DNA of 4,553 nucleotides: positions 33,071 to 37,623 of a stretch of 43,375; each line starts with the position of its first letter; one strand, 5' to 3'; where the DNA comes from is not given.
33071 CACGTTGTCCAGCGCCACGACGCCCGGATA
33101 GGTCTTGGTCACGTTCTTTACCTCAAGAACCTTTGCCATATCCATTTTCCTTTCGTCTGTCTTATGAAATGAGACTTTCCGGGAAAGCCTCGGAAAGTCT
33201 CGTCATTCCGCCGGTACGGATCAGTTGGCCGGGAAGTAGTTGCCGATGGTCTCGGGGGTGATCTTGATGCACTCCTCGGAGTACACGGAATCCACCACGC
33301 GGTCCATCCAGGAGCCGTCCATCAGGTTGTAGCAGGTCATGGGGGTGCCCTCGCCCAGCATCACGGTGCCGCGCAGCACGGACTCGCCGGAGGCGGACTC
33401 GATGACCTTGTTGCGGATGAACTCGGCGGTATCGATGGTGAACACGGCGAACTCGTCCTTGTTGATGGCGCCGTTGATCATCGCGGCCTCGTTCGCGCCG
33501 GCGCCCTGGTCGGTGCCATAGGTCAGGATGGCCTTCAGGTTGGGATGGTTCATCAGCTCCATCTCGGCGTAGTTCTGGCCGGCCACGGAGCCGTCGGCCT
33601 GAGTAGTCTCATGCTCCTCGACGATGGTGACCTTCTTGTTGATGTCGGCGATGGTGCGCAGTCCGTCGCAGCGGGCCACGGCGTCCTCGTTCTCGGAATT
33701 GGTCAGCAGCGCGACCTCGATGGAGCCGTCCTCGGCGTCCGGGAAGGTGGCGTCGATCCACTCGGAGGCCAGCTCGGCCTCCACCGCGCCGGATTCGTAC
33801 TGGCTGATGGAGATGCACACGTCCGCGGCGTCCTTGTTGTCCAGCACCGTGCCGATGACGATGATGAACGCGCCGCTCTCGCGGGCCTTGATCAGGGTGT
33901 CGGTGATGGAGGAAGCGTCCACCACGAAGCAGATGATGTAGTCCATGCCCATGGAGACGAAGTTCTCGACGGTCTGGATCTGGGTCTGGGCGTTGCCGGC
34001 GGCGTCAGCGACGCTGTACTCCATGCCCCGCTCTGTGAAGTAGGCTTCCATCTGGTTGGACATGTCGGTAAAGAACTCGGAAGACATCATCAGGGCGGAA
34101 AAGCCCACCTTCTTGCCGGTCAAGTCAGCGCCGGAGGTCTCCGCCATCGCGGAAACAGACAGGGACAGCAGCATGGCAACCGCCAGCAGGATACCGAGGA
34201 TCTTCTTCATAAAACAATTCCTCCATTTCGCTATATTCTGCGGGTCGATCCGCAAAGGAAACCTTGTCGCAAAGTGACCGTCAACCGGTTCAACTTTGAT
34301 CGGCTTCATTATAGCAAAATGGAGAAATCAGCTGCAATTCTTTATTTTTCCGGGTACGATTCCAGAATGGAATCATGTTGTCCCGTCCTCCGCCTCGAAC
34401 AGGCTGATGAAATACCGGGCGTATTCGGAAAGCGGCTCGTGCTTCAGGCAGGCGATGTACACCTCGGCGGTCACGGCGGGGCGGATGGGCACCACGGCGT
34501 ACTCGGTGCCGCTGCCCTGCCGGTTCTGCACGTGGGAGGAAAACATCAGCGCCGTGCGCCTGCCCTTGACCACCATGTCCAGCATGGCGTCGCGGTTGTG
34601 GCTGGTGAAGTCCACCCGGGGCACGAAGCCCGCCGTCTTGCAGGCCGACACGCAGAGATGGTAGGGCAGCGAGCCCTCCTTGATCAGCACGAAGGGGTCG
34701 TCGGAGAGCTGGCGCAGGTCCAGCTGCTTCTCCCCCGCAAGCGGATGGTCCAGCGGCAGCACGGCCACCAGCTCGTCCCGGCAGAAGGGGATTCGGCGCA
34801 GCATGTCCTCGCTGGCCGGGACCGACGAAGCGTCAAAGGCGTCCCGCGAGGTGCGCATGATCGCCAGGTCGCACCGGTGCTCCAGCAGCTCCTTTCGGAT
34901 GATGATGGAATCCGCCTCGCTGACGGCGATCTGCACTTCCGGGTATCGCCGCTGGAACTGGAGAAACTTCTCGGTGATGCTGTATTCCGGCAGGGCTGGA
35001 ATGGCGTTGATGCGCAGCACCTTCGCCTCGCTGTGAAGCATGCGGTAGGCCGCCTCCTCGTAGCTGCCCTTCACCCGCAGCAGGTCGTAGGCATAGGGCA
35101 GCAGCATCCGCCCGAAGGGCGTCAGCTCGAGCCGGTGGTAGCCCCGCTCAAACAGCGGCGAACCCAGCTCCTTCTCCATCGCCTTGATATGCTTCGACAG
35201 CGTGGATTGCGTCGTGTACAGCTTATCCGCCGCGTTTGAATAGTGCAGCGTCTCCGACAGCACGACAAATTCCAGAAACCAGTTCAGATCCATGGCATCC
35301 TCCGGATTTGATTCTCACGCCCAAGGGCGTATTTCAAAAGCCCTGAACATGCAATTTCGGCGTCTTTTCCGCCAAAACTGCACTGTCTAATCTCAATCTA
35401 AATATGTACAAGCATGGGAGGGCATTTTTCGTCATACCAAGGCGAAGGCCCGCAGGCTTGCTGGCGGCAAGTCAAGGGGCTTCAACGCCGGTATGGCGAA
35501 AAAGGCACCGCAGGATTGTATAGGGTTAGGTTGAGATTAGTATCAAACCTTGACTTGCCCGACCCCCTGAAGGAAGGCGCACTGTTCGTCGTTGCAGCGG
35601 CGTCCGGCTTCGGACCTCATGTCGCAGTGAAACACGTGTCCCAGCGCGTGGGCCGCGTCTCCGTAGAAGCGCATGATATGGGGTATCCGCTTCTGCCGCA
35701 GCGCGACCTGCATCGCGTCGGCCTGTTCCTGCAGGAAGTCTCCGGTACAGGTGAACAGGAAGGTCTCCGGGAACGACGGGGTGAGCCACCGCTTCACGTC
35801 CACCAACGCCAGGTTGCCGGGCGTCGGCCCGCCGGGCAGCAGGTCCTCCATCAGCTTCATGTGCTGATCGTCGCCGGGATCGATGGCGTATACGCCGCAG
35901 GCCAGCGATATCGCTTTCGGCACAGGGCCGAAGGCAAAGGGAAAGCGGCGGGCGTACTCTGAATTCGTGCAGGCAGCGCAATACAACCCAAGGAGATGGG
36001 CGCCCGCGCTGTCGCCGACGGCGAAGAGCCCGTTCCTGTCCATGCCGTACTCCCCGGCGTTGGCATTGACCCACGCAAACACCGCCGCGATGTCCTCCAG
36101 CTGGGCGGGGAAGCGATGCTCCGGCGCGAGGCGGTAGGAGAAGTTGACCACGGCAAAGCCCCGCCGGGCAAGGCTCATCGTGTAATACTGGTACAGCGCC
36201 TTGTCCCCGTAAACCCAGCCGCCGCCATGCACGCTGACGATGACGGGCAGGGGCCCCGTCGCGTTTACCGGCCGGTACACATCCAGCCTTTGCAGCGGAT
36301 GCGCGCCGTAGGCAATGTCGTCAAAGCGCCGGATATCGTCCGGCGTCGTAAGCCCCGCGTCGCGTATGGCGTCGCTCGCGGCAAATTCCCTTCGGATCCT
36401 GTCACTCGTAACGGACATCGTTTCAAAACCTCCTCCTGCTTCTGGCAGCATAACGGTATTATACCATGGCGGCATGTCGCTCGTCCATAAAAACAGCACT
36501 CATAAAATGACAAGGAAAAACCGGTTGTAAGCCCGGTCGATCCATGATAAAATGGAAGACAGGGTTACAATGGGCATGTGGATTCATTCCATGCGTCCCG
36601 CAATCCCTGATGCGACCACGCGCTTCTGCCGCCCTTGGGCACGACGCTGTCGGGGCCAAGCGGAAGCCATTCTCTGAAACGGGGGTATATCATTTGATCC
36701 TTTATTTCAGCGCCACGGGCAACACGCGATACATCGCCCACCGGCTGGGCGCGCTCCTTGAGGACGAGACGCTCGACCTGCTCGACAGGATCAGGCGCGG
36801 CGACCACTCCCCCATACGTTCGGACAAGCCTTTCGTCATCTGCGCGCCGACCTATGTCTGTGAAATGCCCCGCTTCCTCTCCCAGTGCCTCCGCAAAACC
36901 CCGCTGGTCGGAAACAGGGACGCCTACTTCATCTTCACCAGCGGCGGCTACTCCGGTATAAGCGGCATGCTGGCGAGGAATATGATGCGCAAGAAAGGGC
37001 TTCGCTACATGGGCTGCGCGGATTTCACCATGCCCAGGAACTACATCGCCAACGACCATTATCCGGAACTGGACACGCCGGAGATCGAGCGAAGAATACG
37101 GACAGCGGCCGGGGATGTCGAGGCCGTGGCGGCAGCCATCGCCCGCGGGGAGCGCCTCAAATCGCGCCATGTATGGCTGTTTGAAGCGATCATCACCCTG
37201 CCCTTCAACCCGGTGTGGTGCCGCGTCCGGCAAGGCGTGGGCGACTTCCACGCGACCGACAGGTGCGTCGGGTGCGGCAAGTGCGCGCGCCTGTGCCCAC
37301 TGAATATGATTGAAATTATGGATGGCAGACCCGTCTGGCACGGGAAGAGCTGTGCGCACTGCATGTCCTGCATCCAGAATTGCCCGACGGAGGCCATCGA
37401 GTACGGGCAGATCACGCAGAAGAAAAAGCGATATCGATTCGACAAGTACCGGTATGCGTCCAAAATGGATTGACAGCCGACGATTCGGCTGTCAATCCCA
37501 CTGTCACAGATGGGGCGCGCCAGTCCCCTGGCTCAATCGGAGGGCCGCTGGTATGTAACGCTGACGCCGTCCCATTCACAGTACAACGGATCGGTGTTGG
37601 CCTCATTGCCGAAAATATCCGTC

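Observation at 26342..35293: Single co-directional tannin-to-pyrogallol locus: LysR regulator, ABC importer, intracellular tannase B and LpdC/B/D-type decarboxylase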

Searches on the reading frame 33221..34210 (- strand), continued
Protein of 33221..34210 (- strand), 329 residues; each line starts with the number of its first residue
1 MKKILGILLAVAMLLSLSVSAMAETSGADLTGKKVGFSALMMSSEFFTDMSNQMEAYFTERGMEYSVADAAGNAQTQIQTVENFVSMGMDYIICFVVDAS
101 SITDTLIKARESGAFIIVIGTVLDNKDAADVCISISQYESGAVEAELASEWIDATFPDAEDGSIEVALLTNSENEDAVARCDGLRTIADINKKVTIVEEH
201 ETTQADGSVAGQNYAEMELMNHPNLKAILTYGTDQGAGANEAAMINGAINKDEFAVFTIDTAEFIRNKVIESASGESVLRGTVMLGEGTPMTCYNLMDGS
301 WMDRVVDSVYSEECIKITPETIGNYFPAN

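Call 60: fold_search(model_id=the predicted structure, library=pdb)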
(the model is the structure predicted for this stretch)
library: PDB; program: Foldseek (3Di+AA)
matches with E <= 10: 1757; with E <= 0.001: 596
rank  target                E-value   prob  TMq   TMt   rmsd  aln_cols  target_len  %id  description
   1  4kq9                  6.8e-18  1.00  0.67  0.73   4.6       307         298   19  Crystal structure of periplasmic ribose ABC transporter from Conexibacter woesei DSM 14684 (released 2013-05-29)
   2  2fn9_A                2.1e-17  1.00  0.69  0.80   3.7       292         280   18  Thermotoga maritima Ribose Binding Protein Unliganded Form (released 2007-01-16)
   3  2fn8                  2.7e-17  1.00  0.61  0.67   5.1       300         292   19  Thermotoga maritima Ribose Binding Protein Ribose Bound Form (released 2007-01-16)
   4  4yo7                  1.7e-16  1.00  0.63  0.71   5.1       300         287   21  Crystal Structure of an ABC transporter solute binding protein (IPR025997) from Bacillus halodurans C-125 (BH2323, TARGE (released 2015-03-25)
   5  5hqj                  2.2e-16  1.00  0.61  0.67   5.2       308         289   19  Crystal structure of ABC transporter Solute Binding Protein B1G1H7 from Burkholderia graminis C4D1M, target EFI-511179,  (released 2016-03-02)
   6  5dte_D                3.9e-16  1.00  0.64  0.73   4.6       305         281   19  Crystal Structure of an ABC transporter periplasmic solute binding protein (IPR025997) from Actinobacillus succinogene (released 2015-10-07)
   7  2ioy_A                5.2e-16  1.00  0.59  0.69   5.1       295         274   18  Crystal structure of Thermoanaerobacter tengcongensis ribose binding protein (released 2007-03-20)
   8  5dte_A                6.1e-16  1.00  0.63  0.71   4.7       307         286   18  Crystal Structure of an ABC transporter periplasmic solute binding protein (IPR025997) from Actinobacillus succinogene (released 2015-10-07)
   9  7e7m_A                6.5e-16  1.00  0.62  0.70   5.1       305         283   15  Crystal Structure Analysis of the Streptococcus agalactiae Ribose Binding Protein RbsB (released 2022-03-02)
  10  5ocp_A                1.2e-15  1.00  0.63  0.67   4.9       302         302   19  The periplasmic binding protein component of the arabinose ABC transporter from Shewanella sp. ANA-3 bound to alpha an (released 2018-08-01)
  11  4ry0                  1.4e-15  1.00  0.62  0.69   5.0       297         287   16  Crystal structure of ribose transporter solute binding protein RHE_PF00037 from Rhizobium etli CFN 42, TARGET EFI-511357 (released 2014-12-24)
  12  2vk2                  2.0e-15  1.00  0.63  0.68   5.0       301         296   16  Crystal structure of a galactofuranose binding protein (released 2009-05-19)
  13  7e7m_C                3.0e-15  1.00  0.61  0.69   5.0       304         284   15  Crystal Structure Analysis of the Streptococcus agalactiae Ribose Binding Protein RbsB (released 2022-03-02)
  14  5dte_B                3.0e-15  1.00  0.63  0.70   4.8       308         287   18  Crystal Structure of an ABC transporter periplasmic solute binding protein (IPR025997) from Actinobacillus succinogene (released 2015-10-07)
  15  2qvc_A                4.3e-15  1.00  0.57  0.60   5.6       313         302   17  Crystal structure of a periplasmic sugar ABC transporter from Thermotoga maritima (released 2007-08-28)
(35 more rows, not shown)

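Call 82: search_protein_families(library=ncbifam, proteins=[L098:16419-17816:+, L100:2440-4107:+, L098:13930-15420:+], max_evalue=1e-20)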
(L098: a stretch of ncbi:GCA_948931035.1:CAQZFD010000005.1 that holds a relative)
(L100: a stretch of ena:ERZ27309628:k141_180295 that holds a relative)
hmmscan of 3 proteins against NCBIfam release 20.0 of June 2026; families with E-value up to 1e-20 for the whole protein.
L098:16419-17816:+ (465 aa): 2 families
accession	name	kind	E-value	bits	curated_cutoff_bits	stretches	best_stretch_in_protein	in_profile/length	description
NF041556.1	tannase_B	equivalog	4.7e-194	645.9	300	1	2-461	2-463/463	subtype B tannase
NF041555.1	tannase_A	equivalog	5.6e-56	190.4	550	1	26-304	69-347/619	subtype A tannase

L100:2440-4107:+ (555 aa): 2 families
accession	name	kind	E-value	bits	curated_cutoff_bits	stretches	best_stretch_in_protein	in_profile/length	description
NF041556.1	tannase_B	equivalog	2.4e-101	340.3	300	2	27-301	24-306/463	subtype B tannase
NF041555.1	tannase_A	equivalog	5.6e-77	259.8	550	1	14-304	54-351/619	subtype A tannase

L098:13930-15420:+ (496 aa): 6 families
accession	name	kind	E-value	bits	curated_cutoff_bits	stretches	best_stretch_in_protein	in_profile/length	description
NF041204.1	VdcC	exception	5.3e-141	470.2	650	1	6-488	2-462/467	non-oxidative hydroxyarylic acid decarboxylases subunit C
TIGR00148.1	TIGR00148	subfamily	8.9e-69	232.2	244.85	1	17-445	9-425/438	UbiD family decarboxylase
TIGR03701.1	mena_SCO4490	equivalog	1e-45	156.3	495.9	1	110-439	112-422/433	menaquinone biosynthesis decarboxylase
NF008175.0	PRK10922.1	equivalog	9.2e-32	110.2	788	1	114-429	127-429/497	4-hydroxy-3-polyprenylbenzoate decarboxylase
TIGR02724.1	phenyl_P_beta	equivalog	2e-28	99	468.95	1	52-476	38-452/472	phenylphosphate carboxylase subunit beta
NF041219.1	BagN_FevL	exception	9.9e-24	83.7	1000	1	94-423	110-434/502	bagremycin/ferroverdin biosynthesis UbiD family decarboxylase BagN/FevL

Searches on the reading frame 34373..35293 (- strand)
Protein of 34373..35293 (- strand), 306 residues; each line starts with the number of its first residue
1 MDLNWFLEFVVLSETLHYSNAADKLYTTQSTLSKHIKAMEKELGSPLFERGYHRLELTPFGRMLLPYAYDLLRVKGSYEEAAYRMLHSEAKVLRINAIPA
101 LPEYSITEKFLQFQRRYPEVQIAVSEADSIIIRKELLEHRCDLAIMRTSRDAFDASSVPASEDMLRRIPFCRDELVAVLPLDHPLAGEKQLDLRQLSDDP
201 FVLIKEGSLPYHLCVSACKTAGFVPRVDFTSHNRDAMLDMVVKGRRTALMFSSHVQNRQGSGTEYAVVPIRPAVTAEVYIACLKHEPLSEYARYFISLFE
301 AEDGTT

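Call 3: search_protein_families(library=pfam, proteins=[window:34373-35293:-])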
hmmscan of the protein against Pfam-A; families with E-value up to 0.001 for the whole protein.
window:34373-35293:- (306 aa): 2 families
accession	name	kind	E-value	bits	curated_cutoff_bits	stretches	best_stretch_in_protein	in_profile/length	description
PF03466.25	LysR_substrate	-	1e-32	113.7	28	1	89-300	4-205/209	LysR substrate binding domain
PF00126.33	HTH_1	-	3.2e-17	62.7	26.6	1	7-62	5-60/60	Bacterial regulatory helix-turn-helix protein, lysR family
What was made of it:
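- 34373..35293 (-): LysR-type transcriptional regulator (306 aa), candidate gallate or gallate-ester sensor. HTH_1 + LysR_substrate (call 3).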

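Call 4: search_protein_families(library=ncbifam, proteins=[window:34373-35293:-])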
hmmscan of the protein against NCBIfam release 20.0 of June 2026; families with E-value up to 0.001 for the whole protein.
window:34373-35293:- (306 aa): 51 families (the best 25 are shown)
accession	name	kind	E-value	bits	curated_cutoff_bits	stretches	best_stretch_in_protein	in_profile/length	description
NF053705.1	TransRegGltCGpos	equivalog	4.5e-36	124.6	350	1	6-296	6-286/300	glutamate biosynthesis transcriptional regulator GltC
NF040786.1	LysR_Sec_metab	equivalog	8.7e-36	123.4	250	1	1-300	1-295/298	selenium metabolism-associated LysR family transcriptional regulator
NF047520.1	trans_act_CidR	equivalog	7.9e-32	110.6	415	1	1-297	1-286/292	cidABC operon transcriptional activator CidR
TIGR03339.1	phn_lysR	subfamily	1.3e-28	100.1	341.1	1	18-298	14-278/279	aminoethylphosphonate catabolism associated LysR family transcriptional regulator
NF045775.1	acetoin_reg_AlsR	exception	2.7e-28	99.3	430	1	1-253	1-245/290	acetoin biosynthesis transcriptional regulator AlsR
NF008416.0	PRK11242.1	equivalog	2.2e-26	92.9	277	1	9-273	9-260/300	transcriptional regulator CynR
NF007439.0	PRK09986.1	equivalog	3.3e-25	89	290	1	3-281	9-277/296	LysR family transcriptional regulator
NF009326.0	PRK12681.1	equivalog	1.8e-21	76.9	436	1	11-243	12-236/324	HTH-type transcriptional regulator CysB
NF007385.0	PRK09906.1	equivalog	3.7e-20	72.3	356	1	1-203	1-192/296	DNA-binding transcriptional regulator HcaR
NF008361.0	PRK11151.1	equivalog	9e-20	71.1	329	1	9-273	9-263/305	DNA-binding transcriptional regulator OxyR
NF009327.0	PRK12684.1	subfamily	5.4e-19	68.5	402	1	12-230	13-223/313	CysB family HTH-type transcriptional regulator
NF008352.0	PRK11139.1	subfamily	3.5e-17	62.5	288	1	16-176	21-174/305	transcriptional regulator GcvA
NF008722.0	PRK11716.1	equivalog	3.2e-16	59.2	246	1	1-149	1-149/293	HTH-type transcriptional activator IlvY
NF047711.1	PutUtilRegPtrR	equivalog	8.9e-16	57.8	400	1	1-184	1-172/283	putrescine utilization regulator PtrR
NF009324.0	PRK12679.1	equivalog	1.6e-15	57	491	1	19-249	20-242/316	HTH-type transcriptional regulator Cbl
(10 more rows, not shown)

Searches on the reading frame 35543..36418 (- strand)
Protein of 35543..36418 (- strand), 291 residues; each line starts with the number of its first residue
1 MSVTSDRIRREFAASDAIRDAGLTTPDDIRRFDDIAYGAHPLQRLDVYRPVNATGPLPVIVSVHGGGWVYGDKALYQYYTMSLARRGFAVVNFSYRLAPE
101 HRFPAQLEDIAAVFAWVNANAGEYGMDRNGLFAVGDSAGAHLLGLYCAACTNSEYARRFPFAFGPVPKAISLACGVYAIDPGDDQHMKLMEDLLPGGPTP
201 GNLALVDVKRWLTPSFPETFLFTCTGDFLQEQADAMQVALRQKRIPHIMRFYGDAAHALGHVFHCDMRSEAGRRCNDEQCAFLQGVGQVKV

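Call 3: search_protein_families(library=pfam, proteins=[window:35543-36418:-])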
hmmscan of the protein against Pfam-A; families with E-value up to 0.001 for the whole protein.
window:35543-36418:- (291 aa): 3 families
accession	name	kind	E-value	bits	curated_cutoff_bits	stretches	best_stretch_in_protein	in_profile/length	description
PF20434.5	BD-FAE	-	4.7e-30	105.1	26.8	1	45-146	1-106/215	BD-FAE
PF07859.19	Abhydrolase_3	-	8e-26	91.5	25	1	60-258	1-207/210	alpha/beta hydrolase fold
PF00135.34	COesterase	-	9.6e-10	38.4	27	1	45-148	88-202/515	Carboxylesterase family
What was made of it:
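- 35543..36418 (-): Intracellular HSL-family / BD-FAE carboxylesterase (291 aa, HGGG and GDSAG motifs); probable accessory esterase of the locus. Pfam BD-FAE 105 bits and Abhydrolase_3 (call 3).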

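Call 4: search_protein_families(library=ncbifam, proteins=[window:35543-36418:-])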
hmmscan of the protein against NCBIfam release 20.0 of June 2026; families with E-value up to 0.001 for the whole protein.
window:35543-36418:- (291 aa): 11 families
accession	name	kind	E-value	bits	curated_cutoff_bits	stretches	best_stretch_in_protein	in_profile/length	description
NF058653.1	LipP1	equivalog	1.4e-27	96.4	350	1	44-143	59-158/300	LipP1 family hormone-sensitive lipase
NF033149.0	CHL_hydrolase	equivalog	3e-18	65.8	500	1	47-142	65-161/310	chloramphenicol hydrolase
NF052354.1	EstLipQMycob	equivalog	9.8e-18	64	700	1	30-186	131-294/418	esterase LipQ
NF007547.0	PRK10162.1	equivalog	2.3e-15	56.4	389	1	49-142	78-170/321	acetyl esterase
NF058649.1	GTSAG_HSLs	subfamily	2e-14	53.7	380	1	54-259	88-288/312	GTSAG motif subfamily hormone-sensitive lipase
NF058665.1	HaHSL_fam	equivalog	2.3e-13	50.1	320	1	30-144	36-142/260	hormone-sensitive lipase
NF058650.1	GCSAG_HSLs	subfamily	1.6e-12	47.6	410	1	59-188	87-203/314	GCSAG motif subfamily hormone-sensitive lipase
NF058651.1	GESAG_HSLs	subfamily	1.2e-10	41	430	1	59-142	69-149/296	GESAG motif subfamily hormone-sensitive lipase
NF052620.1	AryltfaseLP1002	equivalog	8.1e-07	28.7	300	1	55-153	30-130/265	lp_1002 family arylesterase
NF042968.1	AcxylEst_AxeA1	equivalog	0.00038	18.9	700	1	44-162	37-150/459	acetylxylan esterase AxeA1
NF050058.1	e_dPHAscl_type1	hypoth_equivalog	0.00043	19.9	150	0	44-142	9-117/276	extracellular catalytic domain type 1 short-chain-length polyhydroxyalkanoate depolymerase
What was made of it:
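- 35543..36418 (-): NCBIfam LipP1-type HSL, below cut-off (call 4).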

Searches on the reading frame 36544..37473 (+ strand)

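Call 42: search_protein_families(library=pfam, proteins=[window:36544-37473:+], max_evalue=0.00001)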
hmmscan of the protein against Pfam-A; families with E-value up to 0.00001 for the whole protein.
window:36544-37473:+ (309 aa): 8 families
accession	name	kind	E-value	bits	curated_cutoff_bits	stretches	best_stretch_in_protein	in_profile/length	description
PF00037.32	Fer4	-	6.6e-10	38.8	21.1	0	238-257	5-24/24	4Fe-4S binding domain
PF13484.11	Fer4_16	-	1.4e-08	35.8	30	0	270-295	2-29/66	4Fe-4S double cluster binding domain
PF12838.12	Fer4_7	-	2.7e-08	34.6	27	1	240-284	1-52/52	4Fe-4S dicluster domain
PF13187.11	Fer4_9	-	1.6e-07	31.7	27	1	240-285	1-52/52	4Fe-4S dicluster domain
PF12837.12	Fer4_6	-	2.2e-07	30.9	25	0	238-252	6-20/24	4Fe-4S binding domain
PF13237.11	Fer4_10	-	4.4e-07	30.2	25.5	1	238-281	6-53/53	4Fe-4S dicluster domain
PF25160.1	LdpA_Fe-S-bd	-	2.3e-06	27.7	27.6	0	237-259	24-46/49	LdpA Fe-S cluster-binding domain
PF12797.12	Fer4_2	-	3.5e-06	27.1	24.5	0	235-252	4-21/22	4Fe-4S binding domain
